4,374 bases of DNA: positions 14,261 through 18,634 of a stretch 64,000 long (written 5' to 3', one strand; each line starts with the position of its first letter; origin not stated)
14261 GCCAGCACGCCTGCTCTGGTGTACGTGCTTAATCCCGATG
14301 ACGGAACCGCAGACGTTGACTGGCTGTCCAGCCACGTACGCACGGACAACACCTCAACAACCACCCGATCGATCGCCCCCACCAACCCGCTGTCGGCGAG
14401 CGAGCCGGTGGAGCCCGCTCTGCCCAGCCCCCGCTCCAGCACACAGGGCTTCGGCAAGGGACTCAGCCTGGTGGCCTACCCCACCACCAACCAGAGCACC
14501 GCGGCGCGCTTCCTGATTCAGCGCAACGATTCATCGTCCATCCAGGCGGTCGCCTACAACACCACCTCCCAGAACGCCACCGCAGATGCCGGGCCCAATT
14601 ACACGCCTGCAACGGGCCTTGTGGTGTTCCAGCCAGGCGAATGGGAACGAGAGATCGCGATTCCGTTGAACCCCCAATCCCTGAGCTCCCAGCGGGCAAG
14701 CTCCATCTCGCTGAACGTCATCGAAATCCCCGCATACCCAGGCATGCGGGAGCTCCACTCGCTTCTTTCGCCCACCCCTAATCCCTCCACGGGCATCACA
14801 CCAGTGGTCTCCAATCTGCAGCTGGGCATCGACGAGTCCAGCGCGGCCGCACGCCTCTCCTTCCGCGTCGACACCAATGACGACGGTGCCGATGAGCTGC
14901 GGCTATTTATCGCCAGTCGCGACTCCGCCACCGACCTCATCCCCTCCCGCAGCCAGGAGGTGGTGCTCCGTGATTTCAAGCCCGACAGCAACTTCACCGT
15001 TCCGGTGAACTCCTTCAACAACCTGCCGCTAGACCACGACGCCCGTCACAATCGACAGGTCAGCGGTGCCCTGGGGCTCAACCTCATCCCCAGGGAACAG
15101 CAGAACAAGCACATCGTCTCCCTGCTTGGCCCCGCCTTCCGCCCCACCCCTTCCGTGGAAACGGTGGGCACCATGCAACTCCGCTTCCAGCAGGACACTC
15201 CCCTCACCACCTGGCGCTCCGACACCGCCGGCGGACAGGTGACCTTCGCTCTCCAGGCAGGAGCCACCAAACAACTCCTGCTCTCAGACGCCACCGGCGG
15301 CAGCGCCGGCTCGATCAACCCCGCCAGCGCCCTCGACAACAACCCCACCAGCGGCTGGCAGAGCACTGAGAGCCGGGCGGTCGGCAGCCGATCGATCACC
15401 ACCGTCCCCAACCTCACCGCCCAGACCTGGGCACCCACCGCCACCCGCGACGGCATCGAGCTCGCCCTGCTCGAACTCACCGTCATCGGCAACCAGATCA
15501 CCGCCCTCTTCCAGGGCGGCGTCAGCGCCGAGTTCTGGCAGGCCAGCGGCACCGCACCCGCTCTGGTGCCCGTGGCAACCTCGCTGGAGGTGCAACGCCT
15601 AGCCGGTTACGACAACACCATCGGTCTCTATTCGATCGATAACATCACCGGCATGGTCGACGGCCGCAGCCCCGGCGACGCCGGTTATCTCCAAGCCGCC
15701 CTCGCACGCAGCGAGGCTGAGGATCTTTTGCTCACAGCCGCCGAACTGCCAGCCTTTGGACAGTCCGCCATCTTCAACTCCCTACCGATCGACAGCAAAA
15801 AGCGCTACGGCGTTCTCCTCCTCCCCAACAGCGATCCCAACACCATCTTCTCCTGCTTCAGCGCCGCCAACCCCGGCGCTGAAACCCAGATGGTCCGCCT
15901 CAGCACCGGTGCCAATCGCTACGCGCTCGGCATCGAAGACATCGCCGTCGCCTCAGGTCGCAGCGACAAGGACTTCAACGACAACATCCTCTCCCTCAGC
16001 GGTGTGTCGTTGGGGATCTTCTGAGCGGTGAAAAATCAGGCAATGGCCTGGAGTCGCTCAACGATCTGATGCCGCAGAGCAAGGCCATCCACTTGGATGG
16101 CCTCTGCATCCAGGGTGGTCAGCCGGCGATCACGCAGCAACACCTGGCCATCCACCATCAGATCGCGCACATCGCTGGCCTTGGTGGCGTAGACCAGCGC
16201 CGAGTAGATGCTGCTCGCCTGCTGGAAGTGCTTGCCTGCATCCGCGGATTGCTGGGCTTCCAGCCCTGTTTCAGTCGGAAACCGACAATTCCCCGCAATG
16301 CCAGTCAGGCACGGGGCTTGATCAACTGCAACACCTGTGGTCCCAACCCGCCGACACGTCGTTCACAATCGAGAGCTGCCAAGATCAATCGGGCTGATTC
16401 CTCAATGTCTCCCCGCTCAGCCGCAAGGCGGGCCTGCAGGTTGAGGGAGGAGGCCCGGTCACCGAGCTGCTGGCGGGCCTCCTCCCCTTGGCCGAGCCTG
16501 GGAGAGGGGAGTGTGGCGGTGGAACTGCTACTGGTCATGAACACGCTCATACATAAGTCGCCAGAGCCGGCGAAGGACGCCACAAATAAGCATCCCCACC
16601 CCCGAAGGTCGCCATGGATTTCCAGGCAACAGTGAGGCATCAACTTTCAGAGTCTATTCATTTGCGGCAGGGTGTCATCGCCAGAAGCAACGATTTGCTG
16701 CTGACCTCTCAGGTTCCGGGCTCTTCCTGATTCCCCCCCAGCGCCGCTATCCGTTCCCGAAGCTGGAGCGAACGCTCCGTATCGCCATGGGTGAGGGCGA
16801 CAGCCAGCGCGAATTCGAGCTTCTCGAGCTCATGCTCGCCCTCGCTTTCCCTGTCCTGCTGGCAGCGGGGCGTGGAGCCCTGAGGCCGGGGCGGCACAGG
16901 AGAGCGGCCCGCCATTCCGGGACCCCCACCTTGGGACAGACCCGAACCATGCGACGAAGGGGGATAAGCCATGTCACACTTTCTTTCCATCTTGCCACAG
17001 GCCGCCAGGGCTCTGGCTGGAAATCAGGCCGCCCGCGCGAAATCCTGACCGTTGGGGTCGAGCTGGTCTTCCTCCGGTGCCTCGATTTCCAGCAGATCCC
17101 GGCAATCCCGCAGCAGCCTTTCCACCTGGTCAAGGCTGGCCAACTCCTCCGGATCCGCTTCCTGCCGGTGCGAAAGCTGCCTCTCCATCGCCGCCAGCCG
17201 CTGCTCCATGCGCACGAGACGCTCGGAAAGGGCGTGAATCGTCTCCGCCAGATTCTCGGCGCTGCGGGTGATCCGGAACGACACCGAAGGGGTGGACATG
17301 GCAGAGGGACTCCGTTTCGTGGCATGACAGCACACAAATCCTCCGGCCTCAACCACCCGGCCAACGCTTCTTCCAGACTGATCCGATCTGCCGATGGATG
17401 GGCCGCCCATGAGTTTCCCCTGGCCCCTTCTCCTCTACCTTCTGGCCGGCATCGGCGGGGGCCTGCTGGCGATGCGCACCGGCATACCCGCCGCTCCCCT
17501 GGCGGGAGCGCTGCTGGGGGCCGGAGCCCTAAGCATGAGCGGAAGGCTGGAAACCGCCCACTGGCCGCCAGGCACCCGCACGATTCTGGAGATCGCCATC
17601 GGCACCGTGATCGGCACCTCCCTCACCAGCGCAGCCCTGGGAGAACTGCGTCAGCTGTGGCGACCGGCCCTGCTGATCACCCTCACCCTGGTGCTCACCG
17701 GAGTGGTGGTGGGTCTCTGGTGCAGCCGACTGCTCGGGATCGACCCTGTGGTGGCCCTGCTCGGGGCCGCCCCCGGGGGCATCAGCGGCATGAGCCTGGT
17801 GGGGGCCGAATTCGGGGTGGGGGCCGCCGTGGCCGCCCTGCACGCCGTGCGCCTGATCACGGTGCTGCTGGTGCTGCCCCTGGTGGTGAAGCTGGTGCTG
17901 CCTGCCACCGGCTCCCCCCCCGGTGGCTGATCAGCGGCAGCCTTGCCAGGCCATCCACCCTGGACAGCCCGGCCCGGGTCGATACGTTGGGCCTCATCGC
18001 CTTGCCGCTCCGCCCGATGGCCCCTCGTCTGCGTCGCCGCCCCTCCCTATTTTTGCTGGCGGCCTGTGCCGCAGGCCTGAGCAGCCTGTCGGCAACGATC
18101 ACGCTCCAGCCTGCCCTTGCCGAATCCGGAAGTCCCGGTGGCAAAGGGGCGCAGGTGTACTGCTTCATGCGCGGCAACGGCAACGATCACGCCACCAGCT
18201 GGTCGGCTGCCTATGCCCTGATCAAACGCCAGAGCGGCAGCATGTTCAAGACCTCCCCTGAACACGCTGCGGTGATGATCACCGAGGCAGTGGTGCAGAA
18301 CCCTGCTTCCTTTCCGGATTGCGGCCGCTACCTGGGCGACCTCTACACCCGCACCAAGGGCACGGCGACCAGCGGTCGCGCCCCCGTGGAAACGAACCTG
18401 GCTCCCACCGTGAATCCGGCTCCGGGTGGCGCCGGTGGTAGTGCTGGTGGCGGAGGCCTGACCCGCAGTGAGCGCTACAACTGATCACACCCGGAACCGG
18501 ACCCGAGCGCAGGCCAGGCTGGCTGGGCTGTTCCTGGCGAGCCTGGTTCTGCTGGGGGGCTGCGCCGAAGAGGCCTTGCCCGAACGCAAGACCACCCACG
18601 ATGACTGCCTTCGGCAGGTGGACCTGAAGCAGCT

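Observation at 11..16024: Single 16-kb ORF encoding a 5,337-aa multi-propeller surface protein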

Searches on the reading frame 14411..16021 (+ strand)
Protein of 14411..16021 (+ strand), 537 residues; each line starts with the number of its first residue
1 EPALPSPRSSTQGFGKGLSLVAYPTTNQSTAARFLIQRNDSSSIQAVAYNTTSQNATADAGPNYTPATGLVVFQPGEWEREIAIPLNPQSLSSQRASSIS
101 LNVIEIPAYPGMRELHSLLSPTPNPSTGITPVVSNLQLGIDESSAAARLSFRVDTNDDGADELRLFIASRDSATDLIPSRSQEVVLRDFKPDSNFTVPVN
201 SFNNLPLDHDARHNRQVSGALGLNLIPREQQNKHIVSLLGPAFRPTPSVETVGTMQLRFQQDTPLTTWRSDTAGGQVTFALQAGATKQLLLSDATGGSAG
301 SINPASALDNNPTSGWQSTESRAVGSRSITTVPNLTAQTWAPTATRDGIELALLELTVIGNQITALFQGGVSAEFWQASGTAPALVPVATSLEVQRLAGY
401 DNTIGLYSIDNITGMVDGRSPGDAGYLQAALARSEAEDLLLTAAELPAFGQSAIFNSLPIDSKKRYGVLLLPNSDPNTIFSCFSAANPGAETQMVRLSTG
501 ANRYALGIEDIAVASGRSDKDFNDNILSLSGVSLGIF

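Call 15: search_protein_families(library=pfam, proteins=[window:14411-16021:+], max_evalue=1)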
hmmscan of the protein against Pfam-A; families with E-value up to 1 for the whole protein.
window:14411-16021:+ (537 aa): 2 families
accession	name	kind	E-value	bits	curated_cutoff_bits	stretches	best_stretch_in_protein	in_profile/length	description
PF13448.11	DUF4114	-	5.3e-07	30.9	27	1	467-530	8-83/85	Domain of unknown function (DUF4114)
PF03160.20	Calx-beta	-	5e-06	27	27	1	26-87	18-79/119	Calx-beta domain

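Call 45: search_protein_families(library=ncbifam, proteins=[window:14411-16021:+], max_evalue=1)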
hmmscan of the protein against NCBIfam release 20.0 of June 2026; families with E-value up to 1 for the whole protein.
window:14411-16021:+ (537 aa): 1 family
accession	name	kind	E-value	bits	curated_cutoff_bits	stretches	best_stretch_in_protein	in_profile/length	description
TIGR00845.1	caca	equivalog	0.0026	15.6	679.85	1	39-84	422-465/921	sodium/calcium exchanger 1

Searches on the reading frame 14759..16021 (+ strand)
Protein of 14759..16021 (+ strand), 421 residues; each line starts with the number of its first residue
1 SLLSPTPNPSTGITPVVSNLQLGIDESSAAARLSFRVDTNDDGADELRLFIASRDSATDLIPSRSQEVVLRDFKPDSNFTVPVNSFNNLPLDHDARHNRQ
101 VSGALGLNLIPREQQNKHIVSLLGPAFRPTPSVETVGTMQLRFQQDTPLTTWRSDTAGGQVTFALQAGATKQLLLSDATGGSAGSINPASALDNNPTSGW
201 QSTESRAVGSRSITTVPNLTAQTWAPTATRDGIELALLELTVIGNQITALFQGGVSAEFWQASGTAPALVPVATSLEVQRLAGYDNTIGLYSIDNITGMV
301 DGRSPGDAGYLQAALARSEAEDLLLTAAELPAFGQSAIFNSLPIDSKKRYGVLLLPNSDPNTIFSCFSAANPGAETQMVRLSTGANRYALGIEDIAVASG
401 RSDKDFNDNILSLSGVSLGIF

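Call 63: search_solved_structures(query=A6, max_evalue=10, show_alignments=2)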
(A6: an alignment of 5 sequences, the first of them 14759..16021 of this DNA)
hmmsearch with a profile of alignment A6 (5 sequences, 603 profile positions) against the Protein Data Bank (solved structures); distinct sequences matched with E-value up to 10: 0.

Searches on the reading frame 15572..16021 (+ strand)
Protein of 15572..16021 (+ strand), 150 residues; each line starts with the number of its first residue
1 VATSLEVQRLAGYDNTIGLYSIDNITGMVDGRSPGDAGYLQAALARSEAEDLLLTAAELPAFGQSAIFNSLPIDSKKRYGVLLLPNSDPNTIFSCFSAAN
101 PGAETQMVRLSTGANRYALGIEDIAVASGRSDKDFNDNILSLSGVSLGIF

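Call 100: search_solved_structures(query=A9, max_evalue=10, show_alignments=2)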
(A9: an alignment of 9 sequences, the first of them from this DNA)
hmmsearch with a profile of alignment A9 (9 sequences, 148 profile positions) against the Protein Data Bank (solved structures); distinct sequences matched with E-value up to 10: 12.
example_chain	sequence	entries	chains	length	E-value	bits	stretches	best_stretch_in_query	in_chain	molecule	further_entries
7f9f_A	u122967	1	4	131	0.38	13.9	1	116-143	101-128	Thrombocorticin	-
7f9g_A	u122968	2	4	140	0.43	13.8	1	116-143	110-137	Thrombocorticin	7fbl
7f91_A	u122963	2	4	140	0.44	13.8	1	116-143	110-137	Thrombocorticin | Thrombocorticin Q25K mutant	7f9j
4ut5_A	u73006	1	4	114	0.45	13.7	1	54-141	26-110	LECB LECTIN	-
3uuf_A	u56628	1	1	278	0.75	13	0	2-38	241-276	LIP1, secretory lipase (Family 3)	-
3uue_A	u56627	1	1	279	0.76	13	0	2-38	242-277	LIP1, secretory lipase (Family 3)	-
9ke2_A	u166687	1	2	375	1.1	12.5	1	52-121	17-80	Rhamnosyltransferase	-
2jdu_A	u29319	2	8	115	2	11.6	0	63-141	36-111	FUCOSE-BINDING LECTIN PA-IIL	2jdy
1gzt_A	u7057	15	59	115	2.7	11.2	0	76-141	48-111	FUCOSE-SPECIFIC LECTIN | PSEUDOMONAS AERUGINOSA LECTIN II | FUCOSE-BINDING LECTIN PA-IIL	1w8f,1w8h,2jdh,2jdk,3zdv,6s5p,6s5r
2jdp_A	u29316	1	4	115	2.9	11.1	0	65-141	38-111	FUCOSE-BINDING LECTIN PA-IIL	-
1our_A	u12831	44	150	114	3.1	11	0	94-141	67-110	hypothetical protein LecB | PSEUDOMONAS AERUGINOSA LECTIN II | FUCOSE-BINDING LECTIN PA-IIL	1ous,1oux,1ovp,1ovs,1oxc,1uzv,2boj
2jdm_A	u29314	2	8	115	3.1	11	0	107-141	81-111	FUCOSE-BINDING LECTIN PA-IIL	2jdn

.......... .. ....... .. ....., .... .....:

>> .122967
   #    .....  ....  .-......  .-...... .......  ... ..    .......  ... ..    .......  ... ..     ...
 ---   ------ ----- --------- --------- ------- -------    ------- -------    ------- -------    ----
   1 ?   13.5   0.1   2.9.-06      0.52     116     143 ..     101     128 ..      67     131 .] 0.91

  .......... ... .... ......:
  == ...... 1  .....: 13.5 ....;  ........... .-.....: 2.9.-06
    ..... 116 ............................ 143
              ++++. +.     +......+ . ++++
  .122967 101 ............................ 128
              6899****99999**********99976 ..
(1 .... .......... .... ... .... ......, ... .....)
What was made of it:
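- On DUF4114 / PA-IIL (LecB)-like calcium lectin: PDB hits are LecB, PA-IIL and thrombocorticin at E 0.4-3 (call 100).
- They align up to their own C-termini (call 100).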

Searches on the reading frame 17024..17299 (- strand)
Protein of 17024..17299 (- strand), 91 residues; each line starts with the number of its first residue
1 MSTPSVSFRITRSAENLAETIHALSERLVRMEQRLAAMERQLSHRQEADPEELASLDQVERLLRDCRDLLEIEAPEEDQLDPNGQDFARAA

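Call 104: search_protein_families(library=pfam, proteins=[window:17024-17299:-], max_evalue=0.01)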
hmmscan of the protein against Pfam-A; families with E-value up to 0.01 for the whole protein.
window:17024-17299:- (91 aa): 2 families
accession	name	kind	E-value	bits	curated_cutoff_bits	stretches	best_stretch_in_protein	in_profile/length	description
PF17107.11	SesA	-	0.0029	18.2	26.3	1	12-68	19-71/122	N-terminal domain on NACHT_NTPase and P-loop NTPases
PF02646.22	RmuC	-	0.004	16.7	26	1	8-77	222-289/291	RmuC family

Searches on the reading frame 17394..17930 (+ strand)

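Call 17: search_protein_families(library=ncbifam, proteins=[window:17394-17930:+], max_evalue=0.001)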
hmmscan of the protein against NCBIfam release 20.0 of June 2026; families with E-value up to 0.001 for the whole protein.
window:17394-17930:+ (178 aa): 1 family
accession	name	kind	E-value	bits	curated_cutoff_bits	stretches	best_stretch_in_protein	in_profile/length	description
TIGR03082.1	Gneg_AbrB_dup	domain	1.6e-35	122.2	94.7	1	12-167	1-156/157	membrane protein AbrB duplication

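Call 18: search_protein_families(library=pfam, proteins=[window:17394-17930:+], max_evalue=0.001)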
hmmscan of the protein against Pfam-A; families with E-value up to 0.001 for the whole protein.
window:17394-17930:+ (178 aa): 1 family
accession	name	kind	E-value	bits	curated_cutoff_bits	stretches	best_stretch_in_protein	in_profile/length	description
PF05145.17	AbrB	-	1.1e-24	87.5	29.2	1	9-168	154-313/314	Transition state regulatory protein AbrB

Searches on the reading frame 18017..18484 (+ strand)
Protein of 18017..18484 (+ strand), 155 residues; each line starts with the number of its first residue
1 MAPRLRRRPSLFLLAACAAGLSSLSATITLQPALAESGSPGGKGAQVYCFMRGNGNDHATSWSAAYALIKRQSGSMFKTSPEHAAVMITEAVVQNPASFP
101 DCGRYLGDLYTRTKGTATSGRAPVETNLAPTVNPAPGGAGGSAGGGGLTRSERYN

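Call 104: search_protein_families(library=pfam, proteins=[window:18017-18484:+], max_evalue=0.01)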
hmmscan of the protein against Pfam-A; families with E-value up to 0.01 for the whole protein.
window:18017-18484:+ (155 aa): 1 family
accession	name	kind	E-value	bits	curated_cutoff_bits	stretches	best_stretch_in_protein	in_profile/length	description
PF20191.3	DUF6554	-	5.9e-41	139.6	27.5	1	43-122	2-81/102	Family of unknown function (DUF6554)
